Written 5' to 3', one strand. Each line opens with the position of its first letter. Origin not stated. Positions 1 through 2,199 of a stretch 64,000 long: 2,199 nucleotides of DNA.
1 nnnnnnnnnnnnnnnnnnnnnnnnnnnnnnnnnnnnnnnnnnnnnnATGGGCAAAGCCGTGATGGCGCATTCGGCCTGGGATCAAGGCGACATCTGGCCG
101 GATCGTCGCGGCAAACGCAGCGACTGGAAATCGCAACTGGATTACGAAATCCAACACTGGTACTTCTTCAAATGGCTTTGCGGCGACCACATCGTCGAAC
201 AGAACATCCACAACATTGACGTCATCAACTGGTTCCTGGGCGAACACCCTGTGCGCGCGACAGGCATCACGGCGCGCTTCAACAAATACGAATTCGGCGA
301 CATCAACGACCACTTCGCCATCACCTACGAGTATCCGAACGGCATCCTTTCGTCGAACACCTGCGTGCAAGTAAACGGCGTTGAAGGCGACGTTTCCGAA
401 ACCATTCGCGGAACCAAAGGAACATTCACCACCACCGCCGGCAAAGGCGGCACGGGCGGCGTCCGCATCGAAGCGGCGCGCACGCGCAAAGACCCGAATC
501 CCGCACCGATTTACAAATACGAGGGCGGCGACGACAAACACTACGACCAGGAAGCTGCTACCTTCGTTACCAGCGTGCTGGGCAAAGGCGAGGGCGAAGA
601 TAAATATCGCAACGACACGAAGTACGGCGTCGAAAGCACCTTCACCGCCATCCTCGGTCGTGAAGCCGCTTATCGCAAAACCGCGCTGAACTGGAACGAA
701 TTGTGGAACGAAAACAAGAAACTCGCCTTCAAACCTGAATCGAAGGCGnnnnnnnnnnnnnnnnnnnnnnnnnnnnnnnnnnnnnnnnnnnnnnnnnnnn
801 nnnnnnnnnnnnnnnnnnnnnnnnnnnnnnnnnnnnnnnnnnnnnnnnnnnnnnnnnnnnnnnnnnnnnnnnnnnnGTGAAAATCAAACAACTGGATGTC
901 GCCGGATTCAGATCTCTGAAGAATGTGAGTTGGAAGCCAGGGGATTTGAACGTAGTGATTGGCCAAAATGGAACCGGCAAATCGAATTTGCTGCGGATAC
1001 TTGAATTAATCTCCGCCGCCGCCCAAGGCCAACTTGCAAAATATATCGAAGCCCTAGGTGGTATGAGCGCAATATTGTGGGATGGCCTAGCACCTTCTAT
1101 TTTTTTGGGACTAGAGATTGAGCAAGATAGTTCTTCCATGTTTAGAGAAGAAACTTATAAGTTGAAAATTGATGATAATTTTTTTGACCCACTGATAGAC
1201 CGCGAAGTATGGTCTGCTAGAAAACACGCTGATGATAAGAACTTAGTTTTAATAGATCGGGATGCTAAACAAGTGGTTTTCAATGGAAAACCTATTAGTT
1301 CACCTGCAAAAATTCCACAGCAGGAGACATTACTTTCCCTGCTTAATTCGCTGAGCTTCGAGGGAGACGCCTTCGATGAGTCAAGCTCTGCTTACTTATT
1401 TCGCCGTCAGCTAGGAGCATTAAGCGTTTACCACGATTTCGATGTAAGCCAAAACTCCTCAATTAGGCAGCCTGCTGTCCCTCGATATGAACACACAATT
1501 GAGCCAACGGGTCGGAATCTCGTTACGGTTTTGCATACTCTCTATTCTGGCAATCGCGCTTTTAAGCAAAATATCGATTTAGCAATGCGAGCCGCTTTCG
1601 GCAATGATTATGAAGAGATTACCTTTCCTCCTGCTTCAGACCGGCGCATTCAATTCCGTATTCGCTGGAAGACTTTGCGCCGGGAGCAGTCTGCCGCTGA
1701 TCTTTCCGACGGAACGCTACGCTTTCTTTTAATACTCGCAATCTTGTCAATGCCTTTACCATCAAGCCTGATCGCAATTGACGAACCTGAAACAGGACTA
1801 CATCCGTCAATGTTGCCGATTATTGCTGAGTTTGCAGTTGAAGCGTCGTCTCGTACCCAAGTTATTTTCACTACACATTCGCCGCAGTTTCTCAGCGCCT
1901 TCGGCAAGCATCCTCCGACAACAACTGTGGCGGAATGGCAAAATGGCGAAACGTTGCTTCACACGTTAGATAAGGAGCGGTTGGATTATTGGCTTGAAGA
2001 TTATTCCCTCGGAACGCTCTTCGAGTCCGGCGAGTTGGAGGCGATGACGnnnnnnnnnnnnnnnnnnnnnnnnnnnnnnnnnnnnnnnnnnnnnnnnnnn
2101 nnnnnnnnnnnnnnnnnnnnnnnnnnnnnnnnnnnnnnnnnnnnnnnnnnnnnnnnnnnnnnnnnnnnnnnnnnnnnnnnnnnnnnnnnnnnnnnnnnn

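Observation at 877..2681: AT-rich ATPase + DUF4276 two-gene cassette inserted between an oxidoreductase gene and recG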

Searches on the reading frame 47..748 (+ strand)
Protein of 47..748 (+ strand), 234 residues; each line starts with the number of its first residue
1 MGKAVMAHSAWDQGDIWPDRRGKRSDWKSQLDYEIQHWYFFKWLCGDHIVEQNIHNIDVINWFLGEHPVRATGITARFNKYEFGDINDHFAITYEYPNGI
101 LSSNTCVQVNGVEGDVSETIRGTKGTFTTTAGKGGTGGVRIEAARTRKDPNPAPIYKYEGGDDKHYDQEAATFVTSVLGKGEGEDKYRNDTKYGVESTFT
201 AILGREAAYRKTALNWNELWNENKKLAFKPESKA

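Call 4: search_protein_families(library=pfam, proteins=[window:47-748:+], max_evalue=0.01)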
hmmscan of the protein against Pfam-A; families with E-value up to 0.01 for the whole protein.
window:47-748:+ (234 aa): 2 families
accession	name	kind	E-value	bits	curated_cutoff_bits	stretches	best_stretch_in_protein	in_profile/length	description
PF02894.22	GFO_IDH_MocA_C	-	2.9e-12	47.3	22.9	1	37-180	31-186/218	Oxidoreductase family, C-terminal alpha/beta domain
PF22725.1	GFO_IDH_MocA_C3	-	2.8e-11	43.9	27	1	34-127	31-123/124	GFO/IDH/MocA C-terminal domain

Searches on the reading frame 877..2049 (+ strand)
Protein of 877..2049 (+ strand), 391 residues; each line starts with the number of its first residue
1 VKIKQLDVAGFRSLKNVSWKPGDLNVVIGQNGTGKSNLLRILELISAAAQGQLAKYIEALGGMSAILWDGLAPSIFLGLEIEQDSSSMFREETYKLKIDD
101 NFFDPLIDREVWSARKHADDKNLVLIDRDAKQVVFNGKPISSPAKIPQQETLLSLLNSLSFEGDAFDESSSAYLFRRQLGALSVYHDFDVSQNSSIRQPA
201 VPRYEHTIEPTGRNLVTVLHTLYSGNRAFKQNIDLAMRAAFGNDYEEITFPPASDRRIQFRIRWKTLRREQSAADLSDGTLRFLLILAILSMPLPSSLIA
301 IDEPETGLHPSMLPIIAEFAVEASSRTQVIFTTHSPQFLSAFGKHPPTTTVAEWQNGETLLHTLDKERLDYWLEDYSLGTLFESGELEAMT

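Call 4: search_protein_families(library=pfam, proteins=[window:877-2049:+], max_evalue=0.01)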
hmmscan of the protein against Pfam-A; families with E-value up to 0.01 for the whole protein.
window:877-2049:+ (391 aa): 5 families
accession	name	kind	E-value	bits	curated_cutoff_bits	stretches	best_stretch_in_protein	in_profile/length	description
PF13304.12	AAA_21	-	5.6e-34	119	27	1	24-340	1-304/304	AAA domain, putative AbiEii toxin, Type IV TA system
PF13175.12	AAA_15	-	7.2e-22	78.9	32.1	2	1-136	1-92/374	AAA ATPase domain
PF02463.25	SMC_N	-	6.3e-10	39.3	40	1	3-40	2-42/220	RecF/RecN/SMC N terminal domain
PF11398.14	DUF2813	-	8e-10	39.1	21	1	1-47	1-47/372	Protein of unknown function (DUF2813)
PF00005.33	ABC_tran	-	8.6e-05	23.6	25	1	17-53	6-42/137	ABC transporter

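Call 5: search_protein_families(library=padloc, proteins=[window:877-2049:+], max_evalue=0.01)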
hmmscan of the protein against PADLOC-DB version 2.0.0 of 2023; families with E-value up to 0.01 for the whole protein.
window:877-2049:+ (391 aa): 137 families (the best 25 are shown)
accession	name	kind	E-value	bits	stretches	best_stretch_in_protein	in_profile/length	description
PDLC04177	HEC-01A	-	5.2e-63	211.4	1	20-387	24-388/393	-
PDLC04175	HEC-01A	-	1.6e-59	199.8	1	2-387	5-358/363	-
PDLC04178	HEC-01A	-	2.8e-46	156.4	1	2-388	8-381/399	-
PDLC04183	HEC-01A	-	4.1e-40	136.1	1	2-341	4-350/402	-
PDLC04182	HEC-01A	-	7.6e-37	125.2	1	2-342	3-354/406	-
PDLC02980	AriA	-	1e-32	112.3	1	24-339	1-303/304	-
PDLC04144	HEC-01B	-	1.3e-30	104.8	1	1-385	1-387/395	-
PDLC04391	PDC-M07A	-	3.7e-28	96.7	1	3-389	2-403/412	-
PDLC04174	HEC-01A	-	1.3e-26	91.4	1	179-383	49-254/264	-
PDLC04176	HEC-01A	-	2.6e-25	87.6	1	1-369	1-349/371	-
PDLC04389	PDC-M07A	-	4.4e-24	83.3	1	2-387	5-423/443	-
PDLC04184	HEC-01A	-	6.1e-24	82.8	2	194-347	229-399/464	-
PDLC04135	mad3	-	9.9e-24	82.6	1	2-386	1-373/374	mads_3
PDLC04392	PDC-M07A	-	1.2e-23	81.9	2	193-351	203-363/432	-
PDLC04541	PDC-M25A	-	2.2e-23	81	1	2-339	1-310/380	-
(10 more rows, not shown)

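Call 6: search_protein_families(library=ncbifam, proteins=[window:877-2049:+], max_evalue=0.01)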
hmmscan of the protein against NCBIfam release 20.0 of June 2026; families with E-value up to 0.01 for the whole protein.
window:877-2049:+ (391 aa): 48 families (the best 25 are shown)
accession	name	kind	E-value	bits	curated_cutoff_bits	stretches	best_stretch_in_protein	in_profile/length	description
NF047739.1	antiphage_MADS3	equivalog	7.3e-27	94.6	420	2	192-385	234-425/427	methylation-associated defense system AAA family ATPase MAD3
NF038234.1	retron_eff_Eco8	equivalog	4.2e-13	48.8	250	2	1-43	1-44/679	retron Eco8 family effector endonuclease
TIGR03411.1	urea_trans_UrtD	equivalog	2.1e-08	34.1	304.1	1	8-54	12-60/242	urea ABC transporter ATP-binding protein UrtD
TIGR04435.1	restrict_AAA_1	hypoth_equivalog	6.5e-08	31.7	300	1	260-340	382-471/568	restriction system-associated AAA family ATPase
TIGR00611.2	recf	equivalog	1e-07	31.4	172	1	3-39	1-38/339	DNA replication/repair protein RecF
TIGR04521.1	ECF_ATPase_2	equivalog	2.4e-07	30.1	330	1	270-335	139-204/279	energy-coupling factor transporter ATPase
NF041760.1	PtuA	equivalog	5e-07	29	500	0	2-40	51-90/524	retron Ec78 anti-phage system effector ATPase PtuA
NF010061.0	PRK13538.1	equivalog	5.6e-07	29.3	195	1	16-54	25-63/211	cytochrome c biogenesis heme-transporting ATPase CcmA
NF040873.1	AztA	equivalog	4.6e-06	26.3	220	1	18-55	14-51/191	zinc ABC transporter ATP-binding protein AztA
NF000171.1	ABCF_producer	exception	1.9e-05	23.3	800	1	16-54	23-61/541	TlrC/CarA/OleB/SrmB family ABC-F type ribosomal protection protein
TIGR03608.1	L_ocin_972_ABC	subfamily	2e-05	24.2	254.85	0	16-53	18-55/206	putative bacteriocin export ABC transporter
NF053840.1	MnTportMntADein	equivalog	2.3e-05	24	400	1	16-53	21-58/240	manganese ABC transporter ATP-binding protein MntA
NF000355.4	ribo_prot_ABC_F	equivalog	3.9e-05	22.7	380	1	22-55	28-61/499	ribosomal protection-like ABC-F family protein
TIGR02315.1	ABC_phnC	equivalog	4.1e-05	23.1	266.1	1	14-56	18-62/243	phosphonate ABC transporter ATP-binding protein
NF003034.1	PRK03918.1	equivalog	4.7e-05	21.6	700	1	1-40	1-41/878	DNA double-strand break repair ATPase Rad50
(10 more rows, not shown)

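Call 38: find_homologous_proteins(query=window:877-2049:+, max_evalue=0.001)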
Query window:877-2049:+ (391 aa): 3652 proteins with E <= 0.001 among 8000 candidates; the best 120 are listed.
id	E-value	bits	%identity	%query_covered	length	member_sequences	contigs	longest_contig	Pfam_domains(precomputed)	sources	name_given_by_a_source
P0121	4.3e-257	870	100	100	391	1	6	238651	PF11398.15,PF13175.13,PF02463.26,PF13304.13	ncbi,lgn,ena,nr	ncbi:MAG TPA: AAA family ATPase [Blastocatellia bacterium]|nr:AAA family ATPase [Blastocatellia bact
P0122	3.1e-170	584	69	100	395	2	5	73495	PF11398.15,PF13175.13,PF02463.26,PF13304.13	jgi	-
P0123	3.5e-164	564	66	100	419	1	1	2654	PF11398.15,PF00005.34,PF13175.13,PF02463.26,PF13304.13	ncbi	-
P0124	2.0e-163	562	65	100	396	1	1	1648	PF11398.15,PF00005.34,PF13175.13,PF02463.26,PF13304.13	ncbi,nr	ncbi:MAG: AAA family ATPase [Acidobacteria bacterium]|nr:AAA family ATPase [Acidobacteriota bacteriu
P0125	3.7e-163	561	66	100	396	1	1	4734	PF11398.15,PF00005.34,PF13175.13,PF02463.26,PF13304.13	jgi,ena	-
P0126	6.0e-160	550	65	100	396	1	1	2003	PF11398.15,PF00005.34,PF13175.13,PF02463.26,PF13304.13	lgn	-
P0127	1.8e-159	549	64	100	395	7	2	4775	PF11398.15,PF13175.13,PF02463.26,PF13304.13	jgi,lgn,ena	-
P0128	4.6e-155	534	63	100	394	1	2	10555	PF11398.15,PF13175.13,PF02463.26,PF13304.13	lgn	-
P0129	1.6e-154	533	66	96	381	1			PF11398.15,PF00005.34,PF13175.13,PF02463.26,PF13304.13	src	-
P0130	2.8e-146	505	61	100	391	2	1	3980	PF11398.15,PF13175.13,PF02463.26,PF13304.13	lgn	-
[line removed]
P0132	6.6e-141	488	59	100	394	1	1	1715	PF11398.15,PF13175.13,PF02463.26,PF13304.13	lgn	-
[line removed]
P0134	3.8e-139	482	58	100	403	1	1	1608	PF11398.15,PF00005.34,PF13175.13,PF02463.26,PF13304.13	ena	-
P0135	9.0e-138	477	59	100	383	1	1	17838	PF11398.15,PF00005.34,PF13175.13,PF02463.26,PF13304.13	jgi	jgi:predicted ATPase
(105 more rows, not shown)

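Call 40: find_encoding_contigs(protein=P0122, flank=8000, max_places=3)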
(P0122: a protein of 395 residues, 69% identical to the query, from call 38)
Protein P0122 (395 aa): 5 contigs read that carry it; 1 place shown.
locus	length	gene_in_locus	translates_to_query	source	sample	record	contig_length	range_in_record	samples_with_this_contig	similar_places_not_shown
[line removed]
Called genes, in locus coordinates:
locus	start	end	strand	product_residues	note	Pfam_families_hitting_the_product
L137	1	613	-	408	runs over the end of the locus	PF01053:Cys_Met_Meta_PP, PF00155:Aminotran_1_2 (weak), PF00266:Aminotran_5 (weak)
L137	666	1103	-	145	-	PF13840:ACT_7, PF01842:ACT (faint)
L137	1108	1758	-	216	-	PF04199:Cyclase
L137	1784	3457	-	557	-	PF05195:AMP_N, PF00557:Peptidase_M24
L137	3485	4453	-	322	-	PF06166:DUF979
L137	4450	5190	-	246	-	PF06149:DUF969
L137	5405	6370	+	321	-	PF00248:Aldo_ket_red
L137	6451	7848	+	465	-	PF01408:GFO_IDH_MocA, PF02894:GFO_IDH_MocA_C, PF22725:GFO_IDH_MocA_C3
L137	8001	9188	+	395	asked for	PF02463:SMC_N (faint), PF11398:DUF2813 (weak), PF13175:AAA_15, PF13304:AAA_21, PF13175:AAA_15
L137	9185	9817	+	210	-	PF14103:DUF4276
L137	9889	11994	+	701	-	PF17191:RecG_wedge, PF00176:SNF2-rel_dom (faint), PF00270:DEAD, PF04851:ResIII, PF00271:Helicase_C, PF22590:Cas3-like_C_2 (weak), PF19833:RecG_dom3_C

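Call 74: predict_structure(alignment_id=A5)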
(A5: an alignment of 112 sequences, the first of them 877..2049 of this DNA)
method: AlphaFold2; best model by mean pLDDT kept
length: 391 residues; sequences in the alignment: 112
mean_pLDDT: 87.3   pTM: 0.88
mean pLDDT of the five models: 87.3, 85.9, 84.3, 83.6, 78.7
residues with pLDDT >= 90: 211; 70-90: 145; 50-70: 31; < 50: 4
segments of 3 or more residues with pLDDT < 50: 162-164
pLDDT, mean of each block of 10 residues (from residue 1): 95 94 96 93 96 93 87 93 79 94 86 85 88 85 78 79 54 89 90 79 80 88 92 94 88 63 76 74 95 91 94 97 96 95 93 91 89 88 89 84
secondary structure, 60 per line:
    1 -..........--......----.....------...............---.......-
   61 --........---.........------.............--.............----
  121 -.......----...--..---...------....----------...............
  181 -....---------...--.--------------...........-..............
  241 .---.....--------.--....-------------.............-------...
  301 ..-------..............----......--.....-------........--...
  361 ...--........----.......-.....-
elements in order: E2-11 E14-19 E24-28 H35-49 H53-59 H63-66 E74-82 E89-101 E104-116 E122-128 E133-135 H152-155 H166-180 E182-185 H215-225 H227-241 E245-249 E261-264 H278-290 E298-302 H310-323 E328-333 H336-340 E348-355 E358-363 H366-373 H378-384 H386-390

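Call 77: fold_search(model_id=the predicted structure, library=pdb)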
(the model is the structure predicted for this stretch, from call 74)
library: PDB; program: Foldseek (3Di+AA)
matches with E <= 10: 1403; with E <= 0.001: 587
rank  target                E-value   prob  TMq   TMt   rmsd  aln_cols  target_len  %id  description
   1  6p74                  3.4e-14  1.00  0.46  0.36  13.3       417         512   14  OLD nuclease from Thermus Scotoductus (released 2020-01-29)
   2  4i99_B                9.4e-14  1.00  0.53  0.62   8.1       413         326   13  Crystal structure of the SmcHead bound to the C-winged helix domain of ScpA (released 2013-01-30)
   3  4i99_A                1.1e-13  1.00  0.54  0.64   8.6       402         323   14  Crystal structure of the SmcHead bound to the C-winged helix domain of ScpA (released 2013-01-30)
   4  5h68_A                3.9e-13  1.00  0.53  0.62   7.8       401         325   15  Crystal structure of an engaged dimer of the Geobacillus stearothermophilus SMC head domain (released 2017-03-15)
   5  8p0a_B                3.9e-13  1.00  0.52  0.63   7.3       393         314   17  Human Cohesin ATPase module (released 2024-09-11)
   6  4ncj_B                5.7e-13  1.00  0.50  0.61   8.7       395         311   15  Crystal Structure of Pyrococcus furiosis Rad50 R805E mutation with ADP Beryllium Flouride (released 2014-03-05)
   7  3qkt_B                8.0e-13  1.00  0.51  0.60   8.1       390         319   16  Rad50 ABC-ATPase with adjacent coiled-coil region in complex with AMP-PNP (released 2011-03-30)
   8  4ncj_C                8.0e-13  1.00  0.48  0.57  10.1       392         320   16  Crystal Structure of Pyrococcus furiosis Rad50 R805E mutation with ADP Beryllium Flouride (released 2014-03-05)
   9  8rok_A                1.3e-12  1.00  0.52  0.53  14.6       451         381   14  Human cohesin SMC3-HD(EQ)/RAD21-N complex - ATP-Mg-bound conformation - Form 1 (released 2024-09-11)
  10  5h68_B                2.0e-12  1.00  0.52  0.60   8.8       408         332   16  Crystal structure of an engaged dimer of the Geobacillus stearothermophilus SMC head domain (released 2017-03-15)
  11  4ncj_A                2.2e-12  1.00  0.51  0.62   9.0       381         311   16  Crystal Structure of Pyrococcus furiosis Rad50 R805E mutation with ADP Beryllium Flouride (released 2014-03-05)
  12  3qku_B                2.9e-12  1.00  0.52  0.64   8.6       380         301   15  Mre11 Rad50 binding domain in complex with Rad50 and AMP-PNP (released 2011-03-30)
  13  3qkt_A                3.7e-12  1.00  0.46  0.52  15.7       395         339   16  Rad50 ABC-ATPase with adjacent coiled-coil region in complex with AMP-PNP (released 2011-03-30)
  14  8rok_C                4.4e-12  1.00  0.48  0.48  21.5       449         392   15  Human cohesin SMC3-HD(EQ)/RAD21-N complex - ATP-Mg-bound conformation - Form 1 (released 2024-09-11)
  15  5dny_B                5.2e-12  1.00  0.46  0.50  11.8       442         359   14  Structure of the ATPrS-Mre11/Rad50-DNA complex (released 2016-02-24)
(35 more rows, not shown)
